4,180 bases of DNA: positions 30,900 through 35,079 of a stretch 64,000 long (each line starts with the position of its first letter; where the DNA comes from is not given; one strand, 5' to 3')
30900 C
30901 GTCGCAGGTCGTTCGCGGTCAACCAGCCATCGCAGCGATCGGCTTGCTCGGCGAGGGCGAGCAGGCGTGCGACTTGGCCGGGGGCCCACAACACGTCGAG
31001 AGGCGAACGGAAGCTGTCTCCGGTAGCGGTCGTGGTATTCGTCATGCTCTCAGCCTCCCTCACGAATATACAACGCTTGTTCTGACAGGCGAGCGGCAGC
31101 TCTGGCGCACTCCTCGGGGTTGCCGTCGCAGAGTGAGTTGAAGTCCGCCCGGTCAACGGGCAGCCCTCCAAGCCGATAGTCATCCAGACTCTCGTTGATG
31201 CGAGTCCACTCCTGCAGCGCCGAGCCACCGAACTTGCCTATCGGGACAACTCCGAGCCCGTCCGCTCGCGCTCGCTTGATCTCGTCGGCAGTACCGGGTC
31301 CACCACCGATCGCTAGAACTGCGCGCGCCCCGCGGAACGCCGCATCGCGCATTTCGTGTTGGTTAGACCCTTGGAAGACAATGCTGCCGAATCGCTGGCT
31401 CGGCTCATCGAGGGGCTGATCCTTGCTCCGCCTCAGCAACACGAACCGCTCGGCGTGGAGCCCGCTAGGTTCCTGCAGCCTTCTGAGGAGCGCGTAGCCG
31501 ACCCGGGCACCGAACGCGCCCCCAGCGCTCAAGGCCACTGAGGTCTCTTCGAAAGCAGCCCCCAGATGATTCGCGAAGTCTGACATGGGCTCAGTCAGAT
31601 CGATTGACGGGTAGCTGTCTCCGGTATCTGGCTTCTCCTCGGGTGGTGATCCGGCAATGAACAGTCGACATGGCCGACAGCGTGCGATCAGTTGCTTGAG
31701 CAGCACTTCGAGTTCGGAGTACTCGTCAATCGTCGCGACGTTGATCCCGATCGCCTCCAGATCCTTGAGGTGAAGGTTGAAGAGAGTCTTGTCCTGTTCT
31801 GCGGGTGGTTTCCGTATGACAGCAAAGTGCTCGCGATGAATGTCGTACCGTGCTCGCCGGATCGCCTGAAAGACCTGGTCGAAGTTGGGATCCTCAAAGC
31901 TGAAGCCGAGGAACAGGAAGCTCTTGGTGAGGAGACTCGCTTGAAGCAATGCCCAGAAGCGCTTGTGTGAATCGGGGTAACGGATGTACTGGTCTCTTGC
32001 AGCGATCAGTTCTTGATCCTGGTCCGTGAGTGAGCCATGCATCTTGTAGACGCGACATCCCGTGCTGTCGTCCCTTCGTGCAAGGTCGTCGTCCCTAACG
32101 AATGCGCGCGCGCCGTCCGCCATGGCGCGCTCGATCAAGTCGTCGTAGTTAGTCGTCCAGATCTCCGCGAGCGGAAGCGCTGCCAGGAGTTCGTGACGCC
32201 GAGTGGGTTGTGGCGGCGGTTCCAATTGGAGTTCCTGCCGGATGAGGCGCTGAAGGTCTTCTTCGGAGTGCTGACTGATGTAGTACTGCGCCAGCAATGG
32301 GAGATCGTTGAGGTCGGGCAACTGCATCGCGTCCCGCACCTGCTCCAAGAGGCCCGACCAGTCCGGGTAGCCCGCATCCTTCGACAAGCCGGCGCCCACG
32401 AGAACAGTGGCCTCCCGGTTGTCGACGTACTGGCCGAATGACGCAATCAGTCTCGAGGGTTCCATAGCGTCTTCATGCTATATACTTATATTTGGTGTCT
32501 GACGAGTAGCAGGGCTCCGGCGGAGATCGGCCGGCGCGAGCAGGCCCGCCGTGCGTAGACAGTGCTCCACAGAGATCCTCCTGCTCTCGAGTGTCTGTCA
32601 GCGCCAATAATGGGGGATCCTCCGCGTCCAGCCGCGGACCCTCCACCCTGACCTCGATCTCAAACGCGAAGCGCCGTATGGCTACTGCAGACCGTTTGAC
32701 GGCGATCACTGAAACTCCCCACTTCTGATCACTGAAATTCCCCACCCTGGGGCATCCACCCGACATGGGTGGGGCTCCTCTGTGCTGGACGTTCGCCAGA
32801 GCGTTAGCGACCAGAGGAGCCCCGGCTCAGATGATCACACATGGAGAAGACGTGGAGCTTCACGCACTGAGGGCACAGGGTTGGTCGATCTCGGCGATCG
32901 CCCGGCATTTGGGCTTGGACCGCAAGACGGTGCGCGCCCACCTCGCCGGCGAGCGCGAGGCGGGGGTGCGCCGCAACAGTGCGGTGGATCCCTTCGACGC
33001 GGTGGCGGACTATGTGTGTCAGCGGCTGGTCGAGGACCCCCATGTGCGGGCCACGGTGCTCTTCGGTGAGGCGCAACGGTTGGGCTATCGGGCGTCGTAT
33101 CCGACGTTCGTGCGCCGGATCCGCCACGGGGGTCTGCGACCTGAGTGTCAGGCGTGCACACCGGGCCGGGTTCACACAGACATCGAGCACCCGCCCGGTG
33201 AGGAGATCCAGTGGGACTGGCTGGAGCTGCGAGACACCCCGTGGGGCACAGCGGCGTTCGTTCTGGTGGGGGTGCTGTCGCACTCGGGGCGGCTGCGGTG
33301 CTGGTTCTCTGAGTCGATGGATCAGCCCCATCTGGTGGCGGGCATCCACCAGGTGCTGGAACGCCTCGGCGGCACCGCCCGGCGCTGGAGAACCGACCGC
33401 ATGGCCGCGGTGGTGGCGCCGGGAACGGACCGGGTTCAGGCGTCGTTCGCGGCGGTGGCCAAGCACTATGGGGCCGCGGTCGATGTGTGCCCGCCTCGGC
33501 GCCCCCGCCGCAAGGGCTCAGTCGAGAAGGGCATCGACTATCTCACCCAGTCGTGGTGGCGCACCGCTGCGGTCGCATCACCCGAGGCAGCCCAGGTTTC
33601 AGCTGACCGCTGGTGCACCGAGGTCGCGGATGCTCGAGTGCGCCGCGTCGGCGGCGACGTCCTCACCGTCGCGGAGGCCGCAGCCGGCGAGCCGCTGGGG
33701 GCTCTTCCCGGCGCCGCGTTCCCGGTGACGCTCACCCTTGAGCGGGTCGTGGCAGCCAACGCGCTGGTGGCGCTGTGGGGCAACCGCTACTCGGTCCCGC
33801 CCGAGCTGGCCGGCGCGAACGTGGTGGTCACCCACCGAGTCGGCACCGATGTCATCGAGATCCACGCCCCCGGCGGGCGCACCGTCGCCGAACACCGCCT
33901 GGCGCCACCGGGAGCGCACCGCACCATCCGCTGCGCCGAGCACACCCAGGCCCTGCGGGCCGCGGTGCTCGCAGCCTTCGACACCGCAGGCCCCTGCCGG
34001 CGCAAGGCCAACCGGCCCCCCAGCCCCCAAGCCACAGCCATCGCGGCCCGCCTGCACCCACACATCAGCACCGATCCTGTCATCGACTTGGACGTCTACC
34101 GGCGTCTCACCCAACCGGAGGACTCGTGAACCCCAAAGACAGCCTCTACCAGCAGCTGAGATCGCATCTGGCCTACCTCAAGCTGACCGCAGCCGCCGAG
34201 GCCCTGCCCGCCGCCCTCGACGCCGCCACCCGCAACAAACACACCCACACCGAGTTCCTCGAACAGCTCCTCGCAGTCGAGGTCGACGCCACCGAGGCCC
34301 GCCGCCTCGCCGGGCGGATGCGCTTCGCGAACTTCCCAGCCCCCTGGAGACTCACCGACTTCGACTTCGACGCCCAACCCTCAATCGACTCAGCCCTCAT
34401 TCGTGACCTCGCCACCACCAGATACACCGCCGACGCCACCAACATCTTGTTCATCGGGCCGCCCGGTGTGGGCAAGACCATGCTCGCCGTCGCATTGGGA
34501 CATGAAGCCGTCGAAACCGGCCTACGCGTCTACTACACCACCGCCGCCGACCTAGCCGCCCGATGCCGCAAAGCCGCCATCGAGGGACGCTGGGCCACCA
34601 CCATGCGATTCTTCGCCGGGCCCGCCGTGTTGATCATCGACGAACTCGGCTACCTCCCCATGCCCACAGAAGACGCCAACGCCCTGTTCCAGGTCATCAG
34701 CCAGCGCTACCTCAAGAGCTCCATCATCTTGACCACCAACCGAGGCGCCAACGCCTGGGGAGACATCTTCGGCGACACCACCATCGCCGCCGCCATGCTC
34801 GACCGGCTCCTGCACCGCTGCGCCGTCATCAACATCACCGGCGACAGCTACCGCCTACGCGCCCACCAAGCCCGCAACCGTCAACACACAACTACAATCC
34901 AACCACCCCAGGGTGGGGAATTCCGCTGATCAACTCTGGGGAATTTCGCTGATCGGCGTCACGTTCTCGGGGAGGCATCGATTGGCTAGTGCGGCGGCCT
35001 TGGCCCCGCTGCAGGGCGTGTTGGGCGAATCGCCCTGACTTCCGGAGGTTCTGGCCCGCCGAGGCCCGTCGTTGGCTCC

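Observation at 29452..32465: ThsA-type SIR2-SLOG effector in a tight operon with a DprA-like protein and a ComF-type PRTase, with no TIR/ThsB partner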

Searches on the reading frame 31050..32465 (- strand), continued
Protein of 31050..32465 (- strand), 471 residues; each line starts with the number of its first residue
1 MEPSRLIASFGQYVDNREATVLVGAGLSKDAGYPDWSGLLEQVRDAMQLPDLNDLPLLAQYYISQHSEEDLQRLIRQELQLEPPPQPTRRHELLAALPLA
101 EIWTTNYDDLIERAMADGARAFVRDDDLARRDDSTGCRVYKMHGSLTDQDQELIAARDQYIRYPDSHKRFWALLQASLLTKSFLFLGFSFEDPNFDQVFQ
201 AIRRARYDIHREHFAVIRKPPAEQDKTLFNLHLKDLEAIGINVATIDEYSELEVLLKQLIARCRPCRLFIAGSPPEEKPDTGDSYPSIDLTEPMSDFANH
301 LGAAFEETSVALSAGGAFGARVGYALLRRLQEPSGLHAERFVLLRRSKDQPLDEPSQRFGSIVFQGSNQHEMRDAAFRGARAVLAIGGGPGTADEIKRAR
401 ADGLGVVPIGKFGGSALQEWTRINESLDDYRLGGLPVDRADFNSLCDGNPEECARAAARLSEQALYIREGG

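Call 29: search_solved_structures(query=A1, max_evalue=0.001, show_alignments=3)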
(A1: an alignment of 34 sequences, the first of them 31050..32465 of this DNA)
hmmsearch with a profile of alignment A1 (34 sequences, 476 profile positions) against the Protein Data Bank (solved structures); distinct sequences matched with E-value up to 0.001: 19.
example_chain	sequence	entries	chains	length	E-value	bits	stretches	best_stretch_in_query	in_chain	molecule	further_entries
6lhx_A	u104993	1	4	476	5.8e-78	266.2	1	6-455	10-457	ThsA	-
7uxt_B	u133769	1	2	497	1.9e-77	264.5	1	2-283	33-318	USG protein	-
8bto_A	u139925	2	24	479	1.6e-76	261.4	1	6-455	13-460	NAD(+) hydrolase ThsA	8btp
8wc0_A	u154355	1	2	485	1.1e-71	245.4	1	4-311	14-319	NAD(+) hydrolase ThsA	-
8wkt_A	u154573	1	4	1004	3.1e-25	92.3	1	6-227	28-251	SIR2-like domain-containing protein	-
8k98_C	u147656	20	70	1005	3.1e-25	92.3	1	6-227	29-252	a protein | SIR2-like domain-containing protein | SIR2 family protein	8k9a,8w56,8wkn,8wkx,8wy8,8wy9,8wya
9v0g_E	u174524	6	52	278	8.6e-25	90.8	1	22-212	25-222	NAD-dependent protein deacetylase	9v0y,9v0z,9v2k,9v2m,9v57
8zsf_D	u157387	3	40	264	9.9e-24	87.3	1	15-212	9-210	Sir2 family NAD-dependent protein deacetylase | KomC, SIR2 domain protein, NADase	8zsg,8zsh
8wks_A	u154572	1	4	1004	2.5e-23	86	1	6-227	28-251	SIR2-like domain-containing protein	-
8wyb_A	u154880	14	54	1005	2.5e-23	86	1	6-227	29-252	SIR2-like domain-containing protein | DSR2 H171A | DSR2(H171A)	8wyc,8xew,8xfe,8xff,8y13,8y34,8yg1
9xvc_H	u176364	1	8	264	5.6e-22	81.5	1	15-212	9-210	KomC(H146N), a SIR2-domain NADase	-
8wfn_A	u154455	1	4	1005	6.7e-22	81.3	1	6-227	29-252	SIR2-like domain-containing protein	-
8zsi_E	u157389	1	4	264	8.1e-22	81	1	15-212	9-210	Sir2 family NAD-dependent protein deacetylase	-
9v12_i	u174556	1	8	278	1.9e-21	79.8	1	22-212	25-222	NAD-dependent protein deacetylase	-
9r0p_B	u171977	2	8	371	1.6e-07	33.9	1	104-265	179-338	Protein FAM118B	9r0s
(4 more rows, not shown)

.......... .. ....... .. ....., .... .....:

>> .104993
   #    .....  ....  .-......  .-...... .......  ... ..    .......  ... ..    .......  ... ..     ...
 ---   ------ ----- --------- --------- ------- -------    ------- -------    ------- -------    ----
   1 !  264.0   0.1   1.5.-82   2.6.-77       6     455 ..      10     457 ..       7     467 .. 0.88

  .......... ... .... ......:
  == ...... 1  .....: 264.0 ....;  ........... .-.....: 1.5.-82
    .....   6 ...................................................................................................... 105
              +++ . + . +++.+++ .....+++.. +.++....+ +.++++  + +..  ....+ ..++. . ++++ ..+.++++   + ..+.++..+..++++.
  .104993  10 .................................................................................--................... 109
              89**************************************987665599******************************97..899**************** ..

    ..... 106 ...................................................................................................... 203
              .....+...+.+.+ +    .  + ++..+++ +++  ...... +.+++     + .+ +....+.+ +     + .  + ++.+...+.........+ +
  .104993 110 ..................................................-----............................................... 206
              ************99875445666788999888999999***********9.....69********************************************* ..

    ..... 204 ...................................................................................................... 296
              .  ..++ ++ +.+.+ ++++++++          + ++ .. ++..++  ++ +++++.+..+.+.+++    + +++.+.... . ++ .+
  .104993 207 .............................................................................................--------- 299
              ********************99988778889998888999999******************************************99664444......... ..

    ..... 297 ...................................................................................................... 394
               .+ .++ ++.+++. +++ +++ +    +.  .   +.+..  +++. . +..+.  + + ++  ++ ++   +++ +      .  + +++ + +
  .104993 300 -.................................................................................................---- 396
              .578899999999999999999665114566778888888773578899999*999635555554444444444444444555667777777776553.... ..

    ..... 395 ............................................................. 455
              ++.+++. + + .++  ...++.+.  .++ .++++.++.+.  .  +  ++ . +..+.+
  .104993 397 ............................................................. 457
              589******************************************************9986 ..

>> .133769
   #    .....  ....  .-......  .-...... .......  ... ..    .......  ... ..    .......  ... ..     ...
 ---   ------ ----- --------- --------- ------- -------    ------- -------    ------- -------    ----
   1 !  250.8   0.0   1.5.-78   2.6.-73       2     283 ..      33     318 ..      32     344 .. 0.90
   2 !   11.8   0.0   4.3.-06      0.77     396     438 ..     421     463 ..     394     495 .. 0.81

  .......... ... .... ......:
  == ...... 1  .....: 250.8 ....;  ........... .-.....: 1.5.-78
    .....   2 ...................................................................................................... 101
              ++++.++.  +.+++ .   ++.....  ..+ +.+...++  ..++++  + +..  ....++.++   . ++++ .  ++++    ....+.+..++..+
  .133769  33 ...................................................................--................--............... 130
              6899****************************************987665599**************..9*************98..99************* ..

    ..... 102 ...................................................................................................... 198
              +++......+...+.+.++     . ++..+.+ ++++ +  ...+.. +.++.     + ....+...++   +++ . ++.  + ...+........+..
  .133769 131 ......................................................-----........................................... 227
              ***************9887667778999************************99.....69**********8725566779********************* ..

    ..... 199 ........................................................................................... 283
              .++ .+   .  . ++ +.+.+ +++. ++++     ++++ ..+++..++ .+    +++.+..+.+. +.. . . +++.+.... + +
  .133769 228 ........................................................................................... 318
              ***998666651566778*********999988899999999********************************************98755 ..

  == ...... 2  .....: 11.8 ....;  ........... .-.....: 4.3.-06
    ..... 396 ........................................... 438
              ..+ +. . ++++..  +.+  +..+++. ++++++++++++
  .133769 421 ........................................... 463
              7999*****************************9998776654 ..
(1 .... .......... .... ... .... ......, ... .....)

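Call 48: search_protein_families(library=pfam, proteins=[L013:8800-9765:+, L015:8416-9387:-, L019:8373-9581:-, L013:3985-6783:-], max_evalue=0.01)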
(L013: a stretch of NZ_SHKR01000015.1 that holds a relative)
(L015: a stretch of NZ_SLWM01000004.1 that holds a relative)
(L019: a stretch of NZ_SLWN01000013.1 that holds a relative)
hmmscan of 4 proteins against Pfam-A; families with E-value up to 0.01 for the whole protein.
L013:8800-9765:+ (322 aa): 0 families

L015:8416-9387:- (323 aa): 3 families
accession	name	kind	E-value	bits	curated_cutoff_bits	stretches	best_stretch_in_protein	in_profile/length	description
PF01068.26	DNA_ligase_A_M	-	2.6e-30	106.1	26.2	1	25-203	15-204/204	ATP dependent DNA ligase domain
PF04679.21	DNA_ligase_A_C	-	2.8e-29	101.8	27.5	1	222-314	2-94/94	ATP dependent DNA ligase C terminal region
PF01331.24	mRNA_cap_enzyme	-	0.00021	21.7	29.6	0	168-203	159-194/194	mRNA capping enzyme, catalytic domain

L019:8373-9581:- (402 aa): 1 family
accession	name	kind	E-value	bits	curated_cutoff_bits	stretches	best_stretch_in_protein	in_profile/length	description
PF06772.16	LtrA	-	4.1e-94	316.2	31.9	1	28-380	2-354/356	Bacterial low temperature requirement A protein (LtrA)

L013:3985-6783:- (932 aa): 5 families
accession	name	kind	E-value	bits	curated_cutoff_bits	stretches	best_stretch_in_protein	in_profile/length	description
PF13191.12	AAA_16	-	2.3e-18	67.7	32.6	1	25-183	1-166/167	AAA ATPase domain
PF00196.25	GerE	-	1.5e-14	53.8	23.5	1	873-925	1-53/57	Bacterial regulatory proteins, luxR family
PF13401.12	AAA_22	-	2.4e-05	25.1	27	1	49-186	6-121/130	AAA domain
PF05729.18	NACHT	-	0.00014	22.1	26.7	1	50-217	2-161/167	NACHT domain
PF13384.12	HTH_23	-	0.00048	20.3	24.6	1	879-906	7-34/50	Homeodomain-like domain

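Call 93: find_encoding_contigs(protein=P0119, flank=4000, max_places=1)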
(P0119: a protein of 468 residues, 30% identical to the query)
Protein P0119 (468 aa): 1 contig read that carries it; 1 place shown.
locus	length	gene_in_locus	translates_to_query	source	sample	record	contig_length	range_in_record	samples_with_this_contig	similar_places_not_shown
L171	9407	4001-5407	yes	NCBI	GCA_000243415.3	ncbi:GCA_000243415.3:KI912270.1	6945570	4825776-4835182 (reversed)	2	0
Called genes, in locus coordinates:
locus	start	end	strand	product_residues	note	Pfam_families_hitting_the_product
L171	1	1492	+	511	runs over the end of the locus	PF07992:Pyr_redox_2, PF13450:NAD_binding_8 (faint)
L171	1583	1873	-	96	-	-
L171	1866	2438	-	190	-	PF00561:Abhydrolase_1, PF12146:Hydrolase_4 (weak), PF12697:Abhydrolase_6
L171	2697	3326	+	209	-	-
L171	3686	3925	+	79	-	-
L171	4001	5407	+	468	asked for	PF13289:SIR2_2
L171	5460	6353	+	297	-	PF02481:DNA_processg_A, PF18306:LDcluster4 (weak)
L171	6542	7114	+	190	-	-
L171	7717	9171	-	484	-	-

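Call 94: find_encoding_contigs(protein=P0113, flank=4000, max_places=1)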
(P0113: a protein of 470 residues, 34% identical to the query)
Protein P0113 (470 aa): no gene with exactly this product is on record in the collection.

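Call 95: find_encoding_contigs(protein=P0079, flank=4000, max_places=1)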
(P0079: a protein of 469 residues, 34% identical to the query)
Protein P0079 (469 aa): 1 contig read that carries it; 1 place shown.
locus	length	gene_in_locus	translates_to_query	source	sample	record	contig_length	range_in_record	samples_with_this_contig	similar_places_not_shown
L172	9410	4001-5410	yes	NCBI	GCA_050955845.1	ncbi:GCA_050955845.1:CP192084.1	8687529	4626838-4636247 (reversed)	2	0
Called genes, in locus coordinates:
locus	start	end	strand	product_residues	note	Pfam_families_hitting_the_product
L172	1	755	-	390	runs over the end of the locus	PF00724:Oxidored_FMN, PF01207:Dus (faint)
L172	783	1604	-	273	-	PF22769:DCD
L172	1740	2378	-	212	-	PF02545:Maf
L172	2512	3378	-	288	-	PF05721:PhyH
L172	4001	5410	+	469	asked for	PF13289:SIR2_2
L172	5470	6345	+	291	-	PF02481:DNA_processg_A, PF18306:LDcluster4 (weak)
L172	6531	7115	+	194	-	PF00156:Pribosyltran (weak)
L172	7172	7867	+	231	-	PF24387:AEP-like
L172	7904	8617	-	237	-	-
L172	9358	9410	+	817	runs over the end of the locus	PF13289:SIR2_2 (weak), PF25199:nSTAND_NTPase5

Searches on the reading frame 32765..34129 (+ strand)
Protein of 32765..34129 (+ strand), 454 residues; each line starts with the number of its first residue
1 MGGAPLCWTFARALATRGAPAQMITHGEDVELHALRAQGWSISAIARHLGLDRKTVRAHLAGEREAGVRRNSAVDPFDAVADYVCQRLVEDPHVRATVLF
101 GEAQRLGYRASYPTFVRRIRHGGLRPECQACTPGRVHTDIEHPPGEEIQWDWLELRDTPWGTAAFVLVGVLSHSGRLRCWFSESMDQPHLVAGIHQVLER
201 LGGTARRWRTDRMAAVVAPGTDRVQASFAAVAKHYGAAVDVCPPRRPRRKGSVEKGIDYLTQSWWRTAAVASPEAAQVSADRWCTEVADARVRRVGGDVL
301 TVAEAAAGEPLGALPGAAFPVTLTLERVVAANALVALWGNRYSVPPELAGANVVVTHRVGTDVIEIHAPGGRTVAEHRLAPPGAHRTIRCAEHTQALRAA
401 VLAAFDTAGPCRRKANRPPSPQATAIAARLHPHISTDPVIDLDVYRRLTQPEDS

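Call 8: search_protein_families(library=pfam, proteins=[window:32765-34129:+], max_evalue=0.001)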
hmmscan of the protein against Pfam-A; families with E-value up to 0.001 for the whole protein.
window:32765-34129:+ (454 aa): 5 families
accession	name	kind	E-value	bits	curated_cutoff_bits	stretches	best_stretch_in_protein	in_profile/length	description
PF22483.2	Mu-transpos_C_2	-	7.1e-12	45.3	27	1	314-380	1-64/73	Mu transposase, C-terminal domain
PF00665.32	rve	-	7.5e-10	39.4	32.6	1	144-247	4-102/102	Integrase core domain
PF13518.12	HTH_28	-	4.6e-05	23.8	25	1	37-68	10-41/52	Helix-turn-helix domain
PF02954.25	HTH_8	-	0.00034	20.7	22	1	33-57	12-36/42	Bacterial regulatory protein, Fis family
PF13384.12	HTH_23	-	0.00038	20.6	24.6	1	35-58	13-36/50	Homeodomain-like domain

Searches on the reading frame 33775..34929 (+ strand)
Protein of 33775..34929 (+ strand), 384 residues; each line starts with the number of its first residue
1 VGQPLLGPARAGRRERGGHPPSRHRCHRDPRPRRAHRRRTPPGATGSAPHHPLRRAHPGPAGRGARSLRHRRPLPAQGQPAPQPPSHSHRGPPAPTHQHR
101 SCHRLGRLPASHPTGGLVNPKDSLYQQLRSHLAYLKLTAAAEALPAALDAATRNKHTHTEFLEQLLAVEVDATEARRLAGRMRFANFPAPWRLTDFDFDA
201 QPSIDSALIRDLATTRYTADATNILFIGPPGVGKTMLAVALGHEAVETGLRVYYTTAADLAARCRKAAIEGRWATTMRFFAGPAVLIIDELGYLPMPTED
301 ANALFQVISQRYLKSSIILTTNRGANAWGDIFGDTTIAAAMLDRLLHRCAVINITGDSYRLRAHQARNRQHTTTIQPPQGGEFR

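Call 8: search_protein_families(library=pfam, proteins=[window:33775-34929:+], max_evalue=0.001)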
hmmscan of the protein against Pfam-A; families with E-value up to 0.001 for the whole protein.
window:33775-34929:+ (384 aa): 6 families
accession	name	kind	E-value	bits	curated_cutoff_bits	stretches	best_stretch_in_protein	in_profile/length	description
PF01695.23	IstB_IS21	-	2.3e-74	250.3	24.1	1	132-364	3-235/238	IstB-like ATP binding protein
PF00004.35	AAA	-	5.4e-08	33.8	21.2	1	224-323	1-110/131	ATPase family associated with various cellular activities (AAA)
PF13401.12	AAA_22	-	0.00012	22.8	27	0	221-258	5-42/130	AAA domain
PF00308.24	Bac_DnaA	-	0.00021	22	23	1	218-322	30-138/162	Bacterial DnaA ATPAse domain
PF20720.3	nSTAND3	-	0.00036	20.7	27.2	0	223-258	19-54/155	Novel STAND NTPase 3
PF05496.18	RuvB_N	-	0.00089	19.5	27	0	201-299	12-101/159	Holliday junction DNA helicase RuvB P-loop domain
